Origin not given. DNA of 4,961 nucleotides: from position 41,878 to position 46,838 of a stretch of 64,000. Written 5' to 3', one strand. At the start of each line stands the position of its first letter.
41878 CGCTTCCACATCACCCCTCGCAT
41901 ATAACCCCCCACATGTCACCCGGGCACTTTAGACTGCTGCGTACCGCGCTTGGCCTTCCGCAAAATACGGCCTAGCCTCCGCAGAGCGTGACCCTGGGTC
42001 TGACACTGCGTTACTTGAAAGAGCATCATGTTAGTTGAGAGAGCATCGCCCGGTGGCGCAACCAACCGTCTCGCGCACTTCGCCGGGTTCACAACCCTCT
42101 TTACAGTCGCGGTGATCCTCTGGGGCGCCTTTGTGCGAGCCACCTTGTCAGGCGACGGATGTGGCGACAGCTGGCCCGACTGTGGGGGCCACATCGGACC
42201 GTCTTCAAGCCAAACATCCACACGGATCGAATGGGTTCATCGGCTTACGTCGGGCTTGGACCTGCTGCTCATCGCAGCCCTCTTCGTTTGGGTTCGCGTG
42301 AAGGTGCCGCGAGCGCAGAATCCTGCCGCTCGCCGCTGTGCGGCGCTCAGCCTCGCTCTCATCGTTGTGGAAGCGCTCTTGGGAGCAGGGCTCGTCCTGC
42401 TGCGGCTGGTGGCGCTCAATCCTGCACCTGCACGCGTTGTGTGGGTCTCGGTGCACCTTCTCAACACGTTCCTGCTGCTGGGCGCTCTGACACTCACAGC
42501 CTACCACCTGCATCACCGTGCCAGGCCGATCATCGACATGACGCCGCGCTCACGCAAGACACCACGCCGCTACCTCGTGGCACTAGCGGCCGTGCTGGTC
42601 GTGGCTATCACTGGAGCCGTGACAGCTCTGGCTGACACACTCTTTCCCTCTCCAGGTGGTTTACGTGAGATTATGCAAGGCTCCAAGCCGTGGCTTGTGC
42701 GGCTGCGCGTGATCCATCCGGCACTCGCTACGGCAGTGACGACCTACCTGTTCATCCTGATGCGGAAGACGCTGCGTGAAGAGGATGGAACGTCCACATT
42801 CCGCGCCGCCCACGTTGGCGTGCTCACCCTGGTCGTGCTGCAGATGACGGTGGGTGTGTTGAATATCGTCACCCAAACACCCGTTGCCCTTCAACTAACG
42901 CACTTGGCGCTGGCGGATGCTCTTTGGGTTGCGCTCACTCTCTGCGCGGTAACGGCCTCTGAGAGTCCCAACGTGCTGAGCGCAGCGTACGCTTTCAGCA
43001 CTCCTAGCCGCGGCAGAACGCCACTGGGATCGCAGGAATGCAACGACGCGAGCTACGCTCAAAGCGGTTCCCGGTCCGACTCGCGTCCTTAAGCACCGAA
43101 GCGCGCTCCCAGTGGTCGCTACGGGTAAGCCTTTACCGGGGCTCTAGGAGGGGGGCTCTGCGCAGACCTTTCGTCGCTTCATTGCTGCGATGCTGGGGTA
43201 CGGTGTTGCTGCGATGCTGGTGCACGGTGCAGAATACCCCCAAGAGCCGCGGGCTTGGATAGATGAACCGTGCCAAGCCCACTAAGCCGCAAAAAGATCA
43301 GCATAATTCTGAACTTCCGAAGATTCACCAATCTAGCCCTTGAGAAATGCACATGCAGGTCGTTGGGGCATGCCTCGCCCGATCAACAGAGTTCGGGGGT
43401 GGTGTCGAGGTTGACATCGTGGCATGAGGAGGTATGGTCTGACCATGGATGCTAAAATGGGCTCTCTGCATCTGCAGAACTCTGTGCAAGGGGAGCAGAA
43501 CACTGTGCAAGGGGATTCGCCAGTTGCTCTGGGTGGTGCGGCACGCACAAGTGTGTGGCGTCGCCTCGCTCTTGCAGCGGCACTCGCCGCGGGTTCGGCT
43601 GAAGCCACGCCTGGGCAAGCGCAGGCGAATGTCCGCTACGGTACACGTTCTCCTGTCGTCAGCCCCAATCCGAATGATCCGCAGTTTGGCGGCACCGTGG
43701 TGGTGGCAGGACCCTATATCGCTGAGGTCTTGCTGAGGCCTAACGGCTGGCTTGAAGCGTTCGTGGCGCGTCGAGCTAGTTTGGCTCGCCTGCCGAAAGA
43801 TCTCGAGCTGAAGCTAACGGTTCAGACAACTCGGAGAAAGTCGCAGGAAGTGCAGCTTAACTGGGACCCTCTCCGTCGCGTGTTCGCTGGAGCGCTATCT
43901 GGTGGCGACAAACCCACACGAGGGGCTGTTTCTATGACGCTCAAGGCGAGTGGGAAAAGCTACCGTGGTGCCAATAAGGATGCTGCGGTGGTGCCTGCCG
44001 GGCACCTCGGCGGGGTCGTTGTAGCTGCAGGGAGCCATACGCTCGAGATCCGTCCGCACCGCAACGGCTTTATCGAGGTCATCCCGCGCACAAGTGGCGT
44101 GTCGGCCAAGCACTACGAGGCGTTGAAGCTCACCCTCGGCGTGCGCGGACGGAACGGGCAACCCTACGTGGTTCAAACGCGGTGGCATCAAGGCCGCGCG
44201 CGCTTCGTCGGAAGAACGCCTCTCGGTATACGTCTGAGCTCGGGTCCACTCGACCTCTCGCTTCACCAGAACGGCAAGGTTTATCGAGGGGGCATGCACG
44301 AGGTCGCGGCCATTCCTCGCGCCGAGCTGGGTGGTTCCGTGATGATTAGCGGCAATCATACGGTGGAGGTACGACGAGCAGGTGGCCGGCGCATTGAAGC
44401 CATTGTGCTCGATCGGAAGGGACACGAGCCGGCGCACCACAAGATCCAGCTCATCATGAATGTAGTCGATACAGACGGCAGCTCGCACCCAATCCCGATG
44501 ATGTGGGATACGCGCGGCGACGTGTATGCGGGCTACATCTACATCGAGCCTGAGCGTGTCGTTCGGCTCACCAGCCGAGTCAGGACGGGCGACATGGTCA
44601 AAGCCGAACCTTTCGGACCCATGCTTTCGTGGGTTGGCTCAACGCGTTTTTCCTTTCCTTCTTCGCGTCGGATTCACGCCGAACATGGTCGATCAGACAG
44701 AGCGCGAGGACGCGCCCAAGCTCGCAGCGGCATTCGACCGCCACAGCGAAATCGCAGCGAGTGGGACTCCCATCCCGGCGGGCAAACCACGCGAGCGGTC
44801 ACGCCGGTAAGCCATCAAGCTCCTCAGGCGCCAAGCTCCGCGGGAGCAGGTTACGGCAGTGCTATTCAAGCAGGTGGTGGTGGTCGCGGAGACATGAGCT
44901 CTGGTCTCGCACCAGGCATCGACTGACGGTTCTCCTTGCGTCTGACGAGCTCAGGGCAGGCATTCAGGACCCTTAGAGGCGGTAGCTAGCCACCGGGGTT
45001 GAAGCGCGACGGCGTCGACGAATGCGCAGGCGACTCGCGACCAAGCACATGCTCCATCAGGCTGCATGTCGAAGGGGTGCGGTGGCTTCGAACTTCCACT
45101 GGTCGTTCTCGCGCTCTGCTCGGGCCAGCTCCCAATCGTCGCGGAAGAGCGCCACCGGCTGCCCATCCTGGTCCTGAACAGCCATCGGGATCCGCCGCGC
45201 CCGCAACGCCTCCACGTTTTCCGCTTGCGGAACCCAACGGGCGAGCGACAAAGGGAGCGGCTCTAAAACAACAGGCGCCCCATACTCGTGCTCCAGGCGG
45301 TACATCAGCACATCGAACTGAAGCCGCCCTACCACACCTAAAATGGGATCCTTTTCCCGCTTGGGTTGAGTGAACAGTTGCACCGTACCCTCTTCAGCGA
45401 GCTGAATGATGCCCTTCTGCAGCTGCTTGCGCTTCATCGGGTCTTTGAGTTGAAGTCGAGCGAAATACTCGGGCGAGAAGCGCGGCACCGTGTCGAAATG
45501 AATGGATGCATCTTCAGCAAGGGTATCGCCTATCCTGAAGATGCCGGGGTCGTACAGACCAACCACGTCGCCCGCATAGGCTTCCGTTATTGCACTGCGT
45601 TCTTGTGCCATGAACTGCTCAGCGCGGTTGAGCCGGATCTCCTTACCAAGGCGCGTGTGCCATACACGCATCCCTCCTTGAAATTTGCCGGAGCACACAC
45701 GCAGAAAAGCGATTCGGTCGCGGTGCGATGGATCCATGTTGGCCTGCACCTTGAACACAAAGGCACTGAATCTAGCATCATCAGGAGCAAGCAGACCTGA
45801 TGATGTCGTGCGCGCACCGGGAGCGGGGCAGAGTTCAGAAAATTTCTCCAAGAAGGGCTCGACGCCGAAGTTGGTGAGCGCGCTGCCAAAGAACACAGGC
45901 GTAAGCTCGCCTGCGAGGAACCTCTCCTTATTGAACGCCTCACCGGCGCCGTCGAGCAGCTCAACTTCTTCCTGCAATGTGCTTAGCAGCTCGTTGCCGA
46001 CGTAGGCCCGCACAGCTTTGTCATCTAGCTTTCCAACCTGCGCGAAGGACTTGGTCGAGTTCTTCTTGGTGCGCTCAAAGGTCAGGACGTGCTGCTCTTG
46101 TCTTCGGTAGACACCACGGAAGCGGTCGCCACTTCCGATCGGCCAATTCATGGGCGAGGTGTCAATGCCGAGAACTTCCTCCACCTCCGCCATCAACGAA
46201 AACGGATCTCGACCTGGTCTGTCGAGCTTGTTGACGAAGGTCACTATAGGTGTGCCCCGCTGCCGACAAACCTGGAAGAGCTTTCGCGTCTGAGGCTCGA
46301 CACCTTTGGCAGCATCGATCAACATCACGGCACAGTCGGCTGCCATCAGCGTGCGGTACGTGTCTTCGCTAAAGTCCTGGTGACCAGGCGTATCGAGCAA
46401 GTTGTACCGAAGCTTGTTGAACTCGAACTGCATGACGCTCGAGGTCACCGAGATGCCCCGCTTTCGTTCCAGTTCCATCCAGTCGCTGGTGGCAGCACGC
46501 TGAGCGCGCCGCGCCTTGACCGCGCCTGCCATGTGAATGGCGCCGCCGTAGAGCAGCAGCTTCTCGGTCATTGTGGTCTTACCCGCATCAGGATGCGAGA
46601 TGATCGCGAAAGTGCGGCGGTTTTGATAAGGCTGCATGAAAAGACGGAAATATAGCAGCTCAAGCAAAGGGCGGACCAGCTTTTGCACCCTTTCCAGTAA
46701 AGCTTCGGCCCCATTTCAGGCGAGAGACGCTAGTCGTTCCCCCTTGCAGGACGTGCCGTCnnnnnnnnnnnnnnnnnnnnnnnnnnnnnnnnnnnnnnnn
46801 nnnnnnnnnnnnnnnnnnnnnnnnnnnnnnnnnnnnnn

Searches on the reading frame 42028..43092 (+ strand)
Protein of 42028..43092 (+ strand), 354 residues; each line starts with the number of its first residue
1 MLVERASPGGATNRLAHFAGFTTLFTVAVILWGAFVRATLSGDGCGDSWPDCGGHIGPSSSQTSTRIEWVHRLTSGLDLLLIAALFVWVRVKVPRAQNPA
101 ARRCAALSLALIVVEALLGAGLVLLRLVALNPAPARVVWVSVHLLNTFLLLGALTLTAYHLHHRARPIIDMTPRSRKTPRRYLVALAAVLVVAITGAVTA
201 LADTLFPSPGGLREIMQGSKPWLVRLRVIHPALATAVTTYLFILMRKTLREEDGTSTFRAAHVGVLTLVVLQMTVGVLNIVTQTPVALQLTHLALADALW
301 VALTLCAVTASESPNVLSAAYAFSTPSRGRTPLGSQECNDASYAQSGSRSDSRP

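Call 64: search_protein_families(library=pfam, max_evalue=0.001, proteins=[window:42028-43092:+])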
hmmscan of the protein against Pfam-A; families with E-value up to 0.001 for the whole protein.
window:42028-43092:+ (354 aa): 1 family
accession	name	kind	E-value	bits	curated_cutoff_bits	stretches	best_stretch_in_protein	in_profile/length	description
PF02628.20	COX15-CtaA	-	7.5e-35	120.9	29.9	1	18-303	3-321/322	Cytochrome oxidase assembly protein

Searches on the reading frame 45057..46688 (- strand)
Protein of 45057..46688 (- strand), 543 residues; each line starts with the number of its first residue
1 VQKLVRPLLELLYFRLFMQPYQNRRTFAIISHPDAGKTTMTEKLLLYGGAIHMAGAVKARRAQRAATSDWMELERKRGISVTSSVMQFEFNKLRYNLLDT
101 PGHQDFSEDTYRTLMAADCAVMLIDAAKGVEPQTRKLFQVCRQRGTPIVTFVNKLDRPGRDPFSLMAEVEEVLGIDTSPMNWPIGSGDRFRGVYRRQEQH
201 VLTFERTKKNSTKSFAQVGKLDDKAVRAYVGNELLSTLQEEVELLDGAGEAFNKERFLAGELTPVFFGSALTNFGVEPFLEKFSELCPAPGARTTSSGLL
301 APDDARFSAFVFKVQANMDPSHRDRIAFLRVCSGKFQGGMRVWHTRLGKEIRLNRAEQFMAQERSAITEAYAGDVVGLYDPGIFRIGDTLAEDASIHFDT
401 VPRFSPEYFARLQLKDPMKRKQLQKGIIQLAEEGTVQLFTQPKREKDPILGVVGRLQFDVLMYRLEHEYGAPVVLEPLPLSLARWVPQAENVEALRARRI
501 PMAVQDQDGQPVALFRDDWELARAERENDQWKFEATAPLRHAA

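Call 5: search_protein_families(library=pfam, proteins=[window:45057-46688:-])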
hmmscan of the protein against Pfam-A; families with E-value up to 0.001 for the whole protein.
window:45057-46688:- (543 aa): 5 families
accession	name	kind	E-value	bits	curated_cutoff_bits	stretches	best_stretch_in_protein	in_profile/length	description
PF00009.33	GTP_EFTU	-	3.6e-54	183.6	26.5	1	23-288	2-187/188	Elongation factor Tu GTP binding domain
PF16658.11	RF3_C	-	2.4e-45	154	40.1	1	398-523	1-130/132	Class II release factor RF3, C-terminal domain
PF22042.2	EF-G_D2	-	5.9e-25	87.6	27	1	307-392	2-83/84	Elongation factor G domain 2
PF03144.31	GTP_EFTU_D2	-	5.8e-09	36.7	30.3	1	325-391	2-73/73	Elongation factor Tu domain 2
PF01926.29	MMR_HSR1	-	2.1e-06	28.3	21.9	1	28-154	3-113/113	50S ribosome-binding GTPase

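Call 11: list_cluster_members(proteins=[P0001, window:45057-46688:-, window:54197-56998:+])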
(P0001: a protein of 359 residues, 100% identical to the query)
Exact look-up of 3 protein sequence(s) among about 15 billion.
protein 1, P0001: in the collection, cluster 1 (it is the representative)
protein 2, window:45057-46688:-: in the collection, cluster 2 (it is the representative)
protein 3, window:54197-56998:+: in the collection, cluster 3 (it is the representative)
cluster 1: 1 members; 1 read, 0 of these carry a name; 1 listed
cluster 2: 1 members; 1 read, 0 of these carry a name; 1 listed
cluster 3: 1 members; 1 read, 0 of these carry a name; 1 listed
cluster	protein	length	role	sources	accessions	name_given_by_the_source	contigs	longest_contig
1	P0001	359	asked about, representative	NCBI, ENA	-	-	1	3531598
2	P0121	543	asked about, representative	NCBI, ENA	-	-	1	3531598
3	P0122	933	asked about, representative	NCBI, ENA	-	-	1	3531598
